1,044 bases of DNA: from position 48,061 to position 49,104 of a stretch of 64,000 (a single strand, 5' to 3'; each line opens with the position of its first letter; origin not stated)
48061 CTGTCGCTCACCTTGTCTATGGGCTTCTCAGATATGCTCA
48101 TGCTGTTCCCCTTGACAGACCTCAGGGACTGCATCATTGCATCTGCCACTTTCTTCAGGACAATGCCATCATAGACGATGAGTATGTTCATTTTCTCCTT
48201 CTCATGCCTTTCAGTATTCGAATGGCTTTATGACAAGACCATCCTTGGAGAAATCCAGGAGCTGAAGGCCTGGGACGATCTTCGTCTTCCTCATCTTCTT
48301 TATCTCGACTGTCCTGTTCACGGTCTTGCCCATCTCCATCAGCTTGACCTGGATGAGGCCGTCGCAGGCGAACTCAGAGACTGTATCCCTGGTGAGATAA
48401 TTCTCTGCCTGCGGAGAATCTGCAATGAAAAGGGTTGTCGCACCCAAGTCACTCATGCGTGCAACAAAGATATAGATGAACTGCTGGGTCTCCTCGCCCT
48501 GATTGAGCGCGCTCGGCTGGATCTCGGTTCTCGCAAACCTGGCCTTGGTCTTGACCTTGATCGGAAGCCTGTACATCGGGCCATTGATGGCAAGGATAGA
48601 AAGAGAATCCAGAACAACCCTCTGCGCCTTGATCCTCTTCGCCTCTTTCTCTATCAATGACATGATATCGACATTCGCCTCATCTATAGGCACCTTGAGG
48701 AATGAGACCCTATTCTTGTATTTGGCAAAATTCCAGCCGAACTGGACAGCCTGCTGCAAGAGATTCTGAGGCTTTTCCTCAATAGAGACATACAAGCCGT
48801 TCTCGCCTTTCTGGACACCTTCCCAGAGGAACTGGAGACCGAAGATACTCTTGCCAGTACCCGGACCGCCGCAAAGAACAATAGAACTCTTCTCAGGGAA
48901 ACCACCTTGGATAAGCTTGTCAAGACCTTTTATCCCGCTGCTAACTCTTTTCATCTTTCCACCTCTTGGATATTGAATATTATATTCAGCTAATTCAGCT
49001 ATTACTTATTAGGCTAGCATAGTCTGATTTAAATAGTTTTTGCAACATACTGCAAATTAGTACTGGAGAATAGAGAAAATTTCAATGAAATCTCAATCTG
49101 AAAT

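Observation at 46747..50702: Compact KaiC-like / flavodoxin-like / wHTH / KaiC-like cluster downstream of a B12-radical-SAM gene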

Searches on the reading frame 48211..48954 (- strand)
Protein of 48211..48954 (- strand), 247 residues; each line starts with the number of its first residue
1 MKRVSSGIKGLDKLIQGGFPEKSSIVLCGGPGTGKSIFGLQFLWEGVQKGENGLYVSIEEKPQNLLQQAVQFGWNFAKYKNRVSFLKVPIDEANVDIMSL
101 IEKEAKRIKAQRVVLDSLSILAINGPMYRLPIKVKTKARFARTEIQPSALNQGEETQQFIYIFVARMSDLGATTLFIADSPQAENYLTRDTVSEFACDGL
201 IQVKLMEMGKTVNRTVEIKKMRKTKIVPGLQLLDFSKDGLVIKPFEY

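Call 3: search_protein_families(library=pfam, proteins=[window:48211-48954:-], max_evalue=0.01)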
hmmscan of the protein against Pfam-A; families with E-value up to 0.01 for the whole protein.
window:48211-48954:- (247 aa): 6 families
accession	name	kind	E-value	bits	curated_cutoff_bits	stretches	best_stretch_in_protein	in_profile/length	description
PF06745.19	ATPase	-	1.3e-50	172.4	26.6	2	4-122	1-133/231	KaiC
PF03796.21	DnaB_C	-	1.9e-05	24.7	27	1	4-80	2-78/255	DnaB-like helicase C terminal domain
PF13481.12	AAA_25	-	7e-05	23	27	1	8-119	19-153/195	AAA domain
PF09848.15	SLFN-g3_helicase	-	0.00019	21.2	24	1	24-110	3-93/354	Schlafen group 3, DNA/RNA helicase domain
PF07088.17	GvpD_P-loop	-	0.0052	17.1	24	0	23-59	11-46/189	GvpD gas vesicle protein, P-loop domain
PF05625.17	PAXNEB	-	0.0096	15.4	28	0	4-68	19-84/366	PAXNEB protein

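Call 4: search_protein_families(library=ncbifam, proteins=[window:48211-48954:-], max_evalue=0.01)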
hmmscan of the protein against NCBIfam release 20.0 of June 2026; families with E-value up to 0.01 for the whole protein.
window:48211-48954:- (247 aa): 15 families
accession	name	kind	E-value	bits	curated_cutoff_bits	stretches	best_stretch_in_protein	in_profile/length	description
TIGR03877.1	thermo_KaiC_1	hypoth_equivalog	2.5e-37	128.7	307.25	1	1-244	1-234/238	KaiC domain-containing protein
TIGR03880.1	KaiC_arch_3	hypoth_equivalog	4e-36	124.6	249.45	2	7-121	1-119/224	KaiC domain-containing protein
NF006799.0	PRK09302.1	equivalog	6.1e-30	104.2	408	2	2-120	11-141/515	circadian clock protein KaiC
TIGR03881.1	KaiC_arch_4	hypoth_equivalog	6.7e-30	104.5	247.8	1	2-123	1-136/231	KaiC domain-containing protein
TIGR02655.1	circ_KaiC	equivalog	4.5e-24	85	546.25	2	3-119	2-130/484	circadian clock protein KaiC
NF052589.1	ArlH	equivalog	5.8e-17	62.2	215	1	11-225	9-204/229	archaellum protein ArlH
NF004723.0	PRK06067.1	subfamily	2.2e-15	56.8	194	1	4-124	16-144/243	flagellar accessory protein FlaH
TIGR00416.1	sms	equivalog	1.1e-08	34.3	403.05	1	2-121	74-182/454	DNA repair protein RadA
TIGR03878.1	thermo_KaiC_2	hypoth_equivalog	1.5e-08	34.3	232.2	1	16-119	30-141/259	KaiC domain-containing protein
NF004629.0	PRK05973.1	equivalog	8.5e-07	28.2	156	1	25-143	66-181/237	DNA helicase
TIGR03600.1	phage_DnaB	exception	3.8e-06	26.2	498.65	1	4-69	177-242/421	phage replicative helicase, DnaB family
TIGR00665.1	DnaB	equivalog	2.5e-05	23.3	385.25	1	4-69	178-243/435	replicative DNA helicase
NF006320.0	PRK08533.1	equivalog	0.00038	20.2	215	1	11-90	13-92/230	flagellar accessory protein FlaH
NF005852.0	PRK07773.1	equivalog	0.0032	15.8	780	0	3-44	199-239/886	replicative DNA helicase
TIGR02237.1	recomb_radB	equivalog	0.0095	15.8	172.4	0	11-120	1-108/210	DNA repair and recombination protein RadB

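Call 10: find_related_loci(query=window:48211-48954:-, collection=genome_contigs, flank=6000)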
Query window:48211-48954:- (247 aa) in genome_contigs; peptide patterns used: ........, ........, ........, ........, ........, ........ (x = any residue, [..] = any of these).
56 stretches matched a pattern; 1 encode a relative of the query (tblastn E <= 1e-3); 1 distinct loci.
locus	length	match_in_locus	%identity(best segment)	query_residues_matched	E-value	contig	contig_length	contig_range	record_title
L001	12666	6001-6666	34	1-225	8e-34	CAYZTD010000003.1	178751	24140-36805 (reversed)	MAG TPA_asm: uncultured Thermoplasmatales archaeon isolate SRP332253_co2_155 genome assembly, contig: NODE_34_length_178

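Call 11: find_homologous_proteins(query=window:48211-48954:-, max_evalue=1e-10)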
Query window:48211-48954:- (247 aa): 280 proteins with E <= 1e-10 among 683 candidates; the best 120 are listed.
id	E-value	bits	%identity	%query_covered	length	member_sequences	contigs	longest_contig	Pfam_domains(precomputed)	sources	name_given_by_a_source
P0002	4.3e-157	538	100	100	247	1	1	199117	PF06745.20,PF03796.22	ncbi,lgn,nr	ncbi:hypothetical protein JW968_00890 [Candidatus Woesearchaeota archaeon]|nr:hypothetical protein [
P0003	2.6e-126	438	77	100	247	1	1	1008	PF06745.20,PF23442.2,PF13481.13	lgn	-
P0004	2.6e-102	359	61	100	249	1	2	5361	PF06745.20,PF23442.2,PF13481.13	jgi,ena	-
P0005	5.2e-102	358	67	100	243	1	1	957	PF06745.20,PF03796.22,PF23442.2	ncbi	-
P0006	5.8e-102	358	65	100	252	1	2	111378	PF06745.20,PF23442.2,PF13481.13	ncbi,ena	-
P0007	5.1e-98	345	63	100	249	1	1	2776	PF06745.20,PF23442.2,PF13481.13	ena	-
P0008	2.0e-93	330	59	100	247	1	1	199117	PF06745.20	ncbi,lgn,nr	ncbi:hypothetical protein JW968_00875 [Candidatus Woesearchaeota archaeon]|nr:hypothetical protein [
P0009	9.9e-88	312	60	100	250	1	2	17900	PF06745.20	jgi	-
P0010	1.3e-86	308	58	100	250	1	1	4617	PF06745.20,PF23442.2,PF13481.13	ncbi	-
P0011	5.2e-85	303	57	100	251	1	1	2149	PF06745.20,PF23442.2,PF13481.13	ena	-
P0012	1.4e-84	301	56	100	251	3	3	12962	PF06745.20,PF23442.2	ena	-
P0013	4.6e-83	296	56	100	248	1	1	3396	PF06745.20,PF23442.2,PF13481.13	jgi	jgi:circadian clock protein KaiC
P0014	4.9e-83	296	56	100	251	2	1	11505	PF06745.20,PF03796.22,PF23442.2,PF13481.13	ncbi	-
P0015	4.6e-81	290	56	100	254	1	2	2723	PF06745.20,PF23442.2,PF13481.13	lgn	-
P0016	1.5e-80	288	54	100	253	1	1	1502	PF06745.20,PF23442.2,PF13481.13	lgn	-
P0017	4.1e-80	287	53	100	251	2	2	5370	PF06745.20,PF23442.2,PF13481.13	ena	-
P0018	4.0e-79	283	53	100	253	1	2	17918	PF06745.20,PF23442.2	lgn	-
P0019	1.4e-78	282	53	100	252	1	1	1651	PF06745.20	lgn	-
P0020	7.7e-77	276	52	100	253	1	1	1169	PF06745.20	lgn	-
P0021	1.1e-76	275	52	98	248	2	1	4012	PF06745.20,PF13479.13,PF03796.22,PF13481.13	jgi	jgi:KaiC/GvpD/RAD55 family RecA-like ATPase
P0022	4.3e-76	273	49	100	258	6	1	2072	PF06745.20,PF07088.17,PF03796.22,PF23442.2,PF13481.13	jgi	-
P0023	1.3e-75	272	51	100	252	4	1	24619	PF06745.20,PF23442.2,PF13481.13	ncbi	ncbi:MAG: ATPase domain-containing protein [Nanobdellota archaeon]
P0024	1.6e-75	272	51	100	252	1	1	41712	PF06745.20,PF23442.2,PF13481.13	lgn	-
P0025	4.6e-75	270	52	100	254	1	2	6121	PF06745.20,PF07088.17,PF23442.2,PF13481.13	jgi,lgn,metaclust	metaclust:\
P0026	1.7e-74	268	50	100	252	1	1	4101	PF06745.20,PF23442.2,PF13481.13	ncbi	-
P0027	9.0e-74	266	50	100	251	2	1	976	PF06745.20,PF13481.13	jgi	jgi:circadian clock protein KaiC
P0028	1.6e-73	265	51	100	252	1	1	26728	PF06745.20,PF23442.2,PF13481.13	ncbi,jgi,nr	ncbi:hypothetical protein C4573_00905 [Candidatus Woesearchaeota archaeon]|nr:MAG: hypothetical prot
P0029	5.7e-73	263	52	100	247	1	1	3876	PF06745.20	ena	-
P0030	8.4e-73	263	49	100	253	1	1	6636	PF06745.20,PF23442.2,PF13481.13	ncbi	-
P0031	9.2e-73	263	50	100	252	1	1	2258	PF06745.20,PF23442.2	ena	-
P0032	2.5e-72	261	52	100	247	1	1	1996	PF06745.20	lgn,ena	-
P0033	8.0e-72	259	49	100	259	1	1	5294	PF06745.20,PF13481.13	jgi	jgi:KaiC/GvpD/RAD55 family RecA-like ATPase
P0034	1.8e-71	258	52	100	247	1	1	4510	PF06745.20,PF03796.22,PF23442.2,PF13481.13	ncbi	-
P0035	3.5e-71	257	48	100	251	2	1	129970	PF06745.20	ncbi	ncbi:MAG: ATPase domain-containing protein [Candidatus Woesearchaeota archaeon]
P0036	1.6e-69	252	49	100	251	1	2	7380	PF06745.20,PF23442.2,PF13481.13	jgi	-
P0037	2.0e-69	252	48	100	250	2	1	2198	PF06745.20,PF23442.2,PF13481.13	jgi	jgi:KaiC/GvpD/RAD55 family RecA-like ATPase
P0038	1.3e-68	249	51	100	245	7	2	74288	PF06745.20,PF07088.17,PF23442.2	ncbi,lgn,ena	-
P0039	1.4e-68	249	47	100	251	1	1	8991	PF06745.20,PF23442.2,PF13481.13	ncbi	-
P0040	4.5e-68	247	47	100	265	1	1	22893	PF06745.20,PF03796.22,PF23442.2,PF13481.13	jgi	jgi:circadian clock protein KaiC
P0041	2.4e-67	245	51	100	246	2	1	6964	PF06745.20,PF03796.22,PF23442.2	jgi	-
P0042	3.7e-67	244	48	100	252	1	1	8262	PF06745.20,PF07088.17,PF23442.2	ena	-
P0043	8.1e-67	243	49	100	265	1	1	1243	PF06745.20,PF07088.17,PF03796.22,PF23442.2,PF13481.13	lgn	-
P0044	1.9e-66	242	46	100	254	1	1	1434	PF06745.20,PF03796.22,PF13481.13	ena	-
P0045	1.9e-66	242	47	100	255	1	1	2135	PF06745.20,PF13481.13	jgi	-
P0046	3.1e-66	241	45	100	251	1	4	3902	PF06745.20,PF07088.17,PF23442.2,PF13481.13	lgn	-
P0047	2.9e-65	238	46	100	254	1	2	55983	PF06745.20,PF07088.17,PF23442.2,PF13481.13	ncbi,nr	ncbi:hypothetical protein HYV80_04060 [Candidatus Woesearchaeota archaeon]|nr:hypothetical protein [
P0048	1.3e-64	236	46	100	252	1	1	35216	PF06745.20,PF23442.2,PF13481.13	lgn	-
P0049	2.2e-64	235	45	100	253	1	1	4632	PF06745.20,PF23442.2,PF13481.13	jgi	jgi:KaiC/GvpD/RAD55 family RecA-like ATPase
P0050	7.8e-64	233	45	100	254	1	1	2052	PF06745.20,PF13481.13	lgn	-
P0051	1.4e-63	232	45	100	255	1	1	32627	PF06745.20,PF07088.17,PF03796.22,PF23442.2,PF13481.13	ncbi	-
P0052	7.0e-63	230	45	100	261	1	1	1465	PF06745.20,PF07088.17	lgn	-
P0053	1.1e-62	230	46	100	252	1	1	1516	PF06745.20,PF23442.2,PF13481.13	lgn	-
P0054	1.3e-62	229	47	100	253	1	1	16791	PF06745.20,PF23442.2,PF13481.13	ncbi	-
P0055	1.6e-62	229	46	100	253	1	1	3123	PF06745.20,PF23442.2,PF13481.13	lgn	-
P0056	2.5e-62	228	45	100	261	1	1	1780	PF06745.20,PF07088.17,PF13481.13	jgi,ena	-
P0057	3.0e-62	228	45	100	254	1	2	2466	PF06745.20,PF07088.17,PF13481.13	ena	-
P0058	3.9e-62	228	46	100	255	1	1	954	PF06745.20,PF13481.13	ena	-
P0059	5.9e-62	227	46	100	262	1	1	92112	PF06745.20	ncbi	-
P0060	8.3e-62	227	45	100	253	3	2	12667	PF06745.20,PF07088.17,PF23442.2,PF13481.13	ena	-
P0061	9.2e-62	227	45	100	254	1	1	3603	PF06745.20,PF07088.17,PF23442.2,PF13481.13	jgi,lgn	-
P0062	1.1e-61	226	45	100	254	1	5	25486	PF06745.20,PF07088.17,PF23442.2,PF13481.13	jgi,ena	-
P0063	1.9e-61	225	45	100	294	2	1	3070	PF06745.20,PF07088.17,PF13481.13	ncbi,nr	ncbi:MAG: hypothetical protein HY515_03360 [Candidatus Aenigmarchaeota archaeon]|nr:hypothetical pro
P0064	3.0e-61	225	46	100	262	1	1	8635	PF06745.20,PF13481.13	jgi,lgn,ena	-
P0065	1.7e-60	222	43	100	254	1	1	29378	PF06745.20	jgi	jgi:circadian clock protein KaiC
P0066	8.7e-60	220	45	100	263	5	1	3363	PF06745.20,PF03796.22,PF00154.28,PF13481.13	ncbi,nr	ncbi:MAG TPA: ATPase domain-containing protein [Candidatus Nanoarchaeia archaeon]|nr:ATPase domain-c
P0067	1.6e-59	219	44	98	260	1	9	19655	PF06745.20,PF13479.13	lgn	-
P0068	1.8e-59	219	49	92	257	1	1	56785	PF06745.20,PF07088.17,PF03796.22,PF13481.13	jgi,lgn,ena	-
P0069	8.6e-59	217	44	100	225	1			PF06745.20,PF07088.17,PF03796.22,PF23442.2,PF13481.13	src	-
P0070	1.3e-58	216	48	92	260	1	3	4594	PF06745.20,PF13479.13,PF03796.22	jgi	jgi:KaiC/GvpD/RAD55 family RecA-like ATPase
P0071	2.9e-58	215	44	100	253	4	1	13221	PF06745.20,PF07088.17,PF03796.22,PF13481.13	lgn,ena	-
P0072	4.0e-58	215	42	100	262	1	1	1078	PF06745.20,PF03796.22,PF23442.2,PF13481.13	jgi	jgi:circadian clock protein KaiC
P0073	1.2e-57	213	45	98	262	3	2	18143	PF06745.20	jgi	-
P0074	1.2e-57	213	47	88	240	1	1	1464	PF06745.20,PF07088.17,PF13481.13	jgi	-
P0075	2.6e-57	212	44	100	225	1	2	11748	PF06745.20,PF07088.17,PF23442.2,PF13481.13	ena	-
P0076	4.0e-57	211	43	100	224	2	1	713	PF06745.20,PF07088.17,PF03796.22,PF23442.2,PF13481.13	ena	-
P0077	1.3e-56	210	43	100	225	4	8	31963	PF06745.20,PF07088.17,PF23442.2,PF13481.13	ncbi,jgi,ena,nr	ncbi:MAG TPA: ATPase domain-containing protein [Candidatus Nanoarchaeia archaeon]|nr:ATPase domain-c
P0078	2.1e-56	209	43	100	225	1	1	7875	PF06745.20,PF07088.17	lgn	-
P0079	5.3e-56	208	43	100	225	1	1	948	PF06745.20,PF07088.17,PF13481.13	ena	-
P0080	5.9e-56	208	43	100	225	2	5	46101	PF06745.20,PF07088.17,PF23442.2,PF13481.13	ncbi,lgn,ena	ncbi:MAG: ATPase domain-containing protein [Nanoarchaeota archaeon]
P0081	6.1e-56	208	43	100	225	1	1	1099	PF06745.20,PF07088.17,PF23442.2,PF13481.13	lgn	-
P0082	6.6e-56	207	43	100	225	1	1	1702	PF06745.20,PF07088.17,PF23442.2,PF13481.13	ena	-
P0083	6.9e-56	207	45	92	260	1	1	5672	PF06745.20,PF03796.22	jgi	jgi:circadian clock protein KaiC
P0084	2.8e-55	205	42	100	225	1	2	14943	PF06745.20,PF07088.17,PF23442.2,PF13481.13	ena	-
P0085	2.9e-55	205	42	100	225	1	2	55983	PF06745.20,PF07088.17,PF23442.2,PF13481.13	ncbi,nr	ncbi:AAA family ATPase [Candidatus Woesearchaeota archaeon]|nr:AAA family ATPase [Candidatus Woesear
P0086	3.5e-55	205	42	100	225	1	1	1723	PF06745.20,PF07088.17,PF23442.2,PF13481.13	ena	-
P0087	3.9e-55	205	42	100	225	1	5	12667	PF06745.20,PF07088.17,PF23442.2,PF13481.13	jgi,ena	-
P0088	9.7e-55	204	42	100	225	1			PF06745.20,PF07088.17,PF23442.2,PF13481.13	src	-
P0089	1.4e-54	203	43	100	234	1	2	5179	PF06745.20,PF07088.17,PF03796.22,PF13481.13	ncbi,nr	ncbi:MAG: AAA family ATPase [Candidatus Aenigmarchaeota archaeon]|nr:AAA family ATPase [Candidatus A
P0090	1.6e-54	203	40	100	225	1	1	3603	PF06745.20,PF23442.2,PF13481.13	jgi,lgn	-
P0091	1.8e-54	203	42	100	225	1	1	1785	PF06745.20,PF07088.17,PF03796.22,PF23442.2,PF13481.13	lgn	-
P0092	2.5e-54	202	42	100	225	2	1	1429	PF06745.20,PF07088.17,PF03796.22,PF23442.2,PF13481.13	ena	-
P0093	2.9e-54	202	43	100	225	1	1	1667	PF06745.20,PF07088.17,PF23442.2,PF13481.13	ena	-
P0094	3.5e-54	202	43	100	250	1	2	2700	PF06745.20,PF03796.22,PF23442.2,PF13481.13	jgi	-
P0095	4.6e-54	201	41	100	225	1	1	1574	PF06745.20,PF07088.17,PF23442.2,PF13481.13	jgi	jgi:circadian clock protein KaiC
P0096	1.5e-53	200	42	90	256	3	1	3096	PF06745.20,PF13481.13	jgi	jgi:KaiC/GvpD/RAD55 family RecA-like ATPase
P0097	4.1e-53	198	42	100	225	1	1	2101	PF06745.20,PF07088.17,PF23442.2,PF13481.13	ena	-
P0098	4.2e-53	198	42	100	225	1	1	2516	PF06745.20,PF07088.17,PF23442.2,PF13481.13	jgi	jgi:circadian clock protein KaiC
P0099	7.9e-53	197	42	91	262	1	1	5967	PF06745.20,PF23442.2,PF13481.13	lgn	-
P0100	1.6e-52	196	42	90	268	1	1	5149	PF06745.20,PF13481.13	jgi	jgi:KaiC/GvpD/RAD55 family RecA-like ATPase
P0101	3.1e-52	195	41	100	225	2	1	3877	PF06745.20,PF07088.17,PF03796.22,PF23442.2,PF13481.13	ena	-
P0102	4.9e-52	195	42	100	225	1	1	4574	PF06745.20,PF23442.2,PF13481.13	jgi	-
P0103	5.8e-52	194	42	91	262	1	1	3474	PF06745.20,PF23442.2,PF13481.13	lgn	-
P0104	9.5e-52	194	42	100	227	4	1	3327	PF06745.20,PF23442.2,PF13481.13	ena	-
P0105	1.1e-51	194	40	100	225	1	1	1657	PF06745.20,PF23442.2,PF13481.13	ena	-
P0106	1.8e-51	193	38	98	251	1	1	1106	PF06745.20,PF03796.22,PF23442.2,PF13481.13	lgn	-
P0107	2.8e-51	192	42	90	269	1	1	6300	PF06745.20,PF03796.22,PF23442.2,PF13481.13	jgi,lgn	jgi:KaiC/GvpD/RAD55 family RecA-like ATPase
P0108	7.3e-51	191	40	100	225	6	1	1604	PF06745.20,PF03796.22,PF23442.2,PF13481.13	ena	-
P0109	1.1e-50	190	42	97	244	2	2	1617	PF06745.20,PF03796.22,PF23442.2,PF25199.2,PF13481.13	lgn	-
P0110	1.2e-50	190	40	97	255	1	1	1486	PF06745.20,PF03796.22,PF23442.2,PF13481.13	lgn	-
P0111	5.5e-50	188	40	98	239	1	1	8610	PF06745.20,PF03796.22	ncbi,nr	ncbi:MAG: DUF2075 domain-containing protein [Candidatus Altiarchaeota archaeon]|nr:DUF2075 domain-co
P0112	5.6e-50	188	37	100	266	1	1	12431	PF06745.20,PF03796.22,PF23442.2,PF13481.13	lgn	-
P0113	5.7e-50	188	42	100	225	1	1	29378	PF06745.20,PF03796.22,PF23442.2,PF08423.18,PF13481.13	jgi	jgi:circadian clock protein KaiC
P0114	1.0e-49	187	37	99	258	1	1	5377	PF06745.20,PF03796.22,PF23442.2,PF13481.13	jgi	jgi:KaiC/GvpD/RAD55 family RecA-like ATPase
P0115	1.1e-49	187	38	98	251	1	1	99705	PF06745.20,PF03796.22,PF23442.2,PF13481.13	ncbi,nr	ncbi:AAA family ATPase [Candidatus Woesearchaeota archaeon]|nr:AAA family ATPase [Candidatus Woesear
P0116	2.6e-49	186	37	98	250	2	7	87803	PF06745.20,PF03796.22,PF23442.2,PF13481.13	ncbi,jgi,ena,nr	ncbi:MAG TPA: ATPase domain-containing protein [Candidatus Nanoarchaeia archaeon]|nr:ATPase domain-c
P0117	5.5e-49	185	39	98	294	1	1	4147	PF06745.20,PF03796.22,PF23442.2,PF13481.13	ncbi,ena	-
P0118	1.4e-48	183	38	100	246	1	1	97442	PF06745.20,PF13481.13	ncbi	ncbi:RAD55 family ATPase [Nanoarchaeota archaeon]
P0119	2.2e-48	183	38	98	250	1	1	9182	PF06745.20,PF03796.22,PF23442.2,PF13481.13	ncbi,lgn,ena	-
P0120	4.8e-48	182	41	98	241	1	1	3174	PF06745.20,PF03796.22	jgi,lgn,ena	-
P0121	9.2e-48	181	39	98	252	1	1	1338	PF06745.20,PF03796.22,PF23442.2,PF13481.13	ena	-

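Call 13: find_encoding_contigs(protein=P0006, flank=5000, max_places=2)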
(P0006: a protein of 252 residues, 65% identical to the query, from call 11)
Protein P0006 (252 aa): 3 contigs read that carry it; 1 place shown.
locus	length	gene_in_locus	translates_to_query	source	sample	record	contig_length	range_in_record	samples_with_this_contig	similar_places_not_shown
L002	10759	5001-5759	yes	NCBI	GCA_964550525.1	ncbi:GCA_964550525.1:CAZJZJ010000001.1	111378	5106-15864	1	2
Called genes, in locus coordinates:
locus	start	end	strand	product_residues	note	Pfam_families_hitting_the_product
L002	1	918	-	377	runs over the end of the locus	-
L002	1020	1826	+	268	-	PF01513:NAD_kinase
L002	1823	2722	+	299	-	PF01063:Aminotran_4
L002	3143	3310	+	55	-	-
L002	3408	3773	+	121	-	-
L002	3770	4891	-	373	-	PF00579:tRNA-synt_1b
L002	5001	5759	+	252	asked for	PF06745:ATPase, PF13481:AAA_25 (weak), PF23442:DUF7125 (faint), PF06745:ATPase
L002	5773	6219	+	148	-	PF00258:Flavodoxin_1 (weak), PF12641:Flavodoxin_3 (weak), PF12724:Flavodoxin_5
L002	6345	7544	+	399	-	PF01926:MMR_HSR1, PF02421:FeoB_N (weak), PF08438:YGR210-like_G4, PF02824:TGS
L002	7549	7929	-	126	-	PF09845:OapC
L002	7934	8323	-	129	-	PF09846:OapB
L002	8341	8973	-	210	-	PF00025:Arf (faint), PF00009:GTP_EFTU (faint), PF00735:Septin (weak), PF01926:MMR_HSR1, PF02421:FeoB_N (faint), PF08477:Roc (faint)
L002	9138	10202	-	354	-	PF26356:Pelota_N, PF03464:eRF1_2, PF03465:eRF1_3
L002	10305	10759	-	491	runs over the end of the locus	-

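Call 14: find_encoding_contigs(protein=P0009, flank=5000, max_places=2)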
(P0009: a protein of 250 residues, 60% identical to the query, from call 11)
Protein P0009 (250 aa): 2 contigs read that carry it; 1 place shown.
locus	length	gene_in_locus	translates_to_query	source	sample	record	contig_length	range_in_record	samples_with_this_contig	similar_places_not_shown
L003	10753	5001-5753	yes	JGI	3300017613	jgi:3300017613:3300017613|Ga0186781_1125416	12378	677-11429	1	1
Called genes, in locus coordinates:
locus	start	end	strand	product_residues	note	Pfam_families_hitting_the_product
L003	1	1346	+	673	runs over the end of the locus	?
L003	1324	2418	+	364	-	-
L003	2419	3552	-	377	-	PF02830:V4R (weak)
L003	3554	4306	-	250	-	PF06745:ATPase, PF13481:AAA_25, PF23442:DUF7125 (faint)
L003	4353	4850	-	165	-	PF02830:V4R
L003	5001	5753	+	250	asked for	PF06745:ATPase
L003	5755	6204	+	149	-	-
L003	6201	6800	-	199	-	PF04509:CheC (faint)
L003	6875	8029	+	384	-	PF00493:MCM, PF01078:Mg_chelatase (faint), PF00158:Sigma54_activat (faint), PF07728:AAA_5 (weak), PF17855:MCM_lid (weak)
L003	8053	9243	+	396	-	PF01136:Peptidase_U32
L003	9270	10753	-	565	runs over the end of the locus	PF02776:TPP_enzyme_N, PF00205:TPP_enzyme_M, PF02775:TPP_enzyme_C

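Call 21: find_encoding_contigs(protein=P0047, flank=5000, max_places=2)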
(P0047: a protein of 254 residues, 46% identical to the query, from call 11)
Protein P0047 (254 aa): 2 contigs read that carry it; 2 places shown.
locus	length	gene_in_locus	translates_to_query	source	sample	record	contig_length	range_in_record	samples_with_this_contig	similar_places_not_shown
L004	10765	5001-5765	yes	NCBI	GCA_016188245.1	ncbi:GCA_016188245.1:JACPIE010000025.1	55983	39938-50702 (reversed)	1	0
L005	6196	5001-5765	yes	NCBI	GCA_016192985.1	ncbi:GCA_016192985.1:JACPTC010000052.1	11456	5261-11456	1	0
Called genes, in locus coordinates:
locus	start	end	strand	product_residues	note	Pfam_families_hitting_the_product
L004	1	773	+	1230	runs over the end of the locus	PF00801:PKD (weak), PF18911:PKD_4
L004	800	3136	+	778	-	PF01935:DUF87, PF04851:ResIII (faint), PF05872:HerA_C (faint), PF10412:TrwB_AAD_bind (faint)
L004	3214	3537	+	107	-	-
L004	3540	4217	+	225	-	PF06745:ATPase, PF13481:AAA_25, PF23442:DUF7125, PF07088:GvpD_P-loop (weak)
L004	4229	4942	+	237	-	PF13481:AAA_25, PF03796:DnaB_C (weak), PF06745:ATPase, PF23442:DUF7125 (weak)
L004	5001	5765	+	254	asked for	PF06745:ATPase, PF13481:AAA_25 (weak), PF23442:DUF7125 (faint), PF07088:GvpD_P-loop (faint), PF06745:ATPase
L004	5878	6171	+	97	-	PF18810:PBECR2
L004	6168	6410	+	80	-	PF10049:DUF2283 (weak)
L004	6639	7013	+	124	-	-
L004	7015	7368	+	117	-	PF00892:EamA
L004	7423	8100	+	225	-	PF00696:AA_kinase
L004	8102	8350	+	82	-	-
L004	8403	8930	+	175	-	PF04307:YdjM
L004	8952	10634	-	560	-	PF03109:ABC1, PF01163:RIO1 (faint), PF27536:UbiB_helical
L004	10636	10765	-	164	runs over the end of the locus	PF11848:DUF3368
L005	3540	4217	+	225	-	PF06745:ATPase, PF13481:AAA_25, PF23442:DUF7125, PF07088:GvpD_P-loop (weak)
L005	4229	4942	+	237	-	PF13481:AAA_25, PF03796:DnaB_C (weak), PF06745:ATPase, PF23442:DUF7125 (weak)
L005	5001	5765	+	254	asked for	PF06745:ATPase, PF13481:AAA_25 (weak), PF23442:DUF7125 (faint), PF07088:GvpD_P-loop (faint), PF06745:ATPase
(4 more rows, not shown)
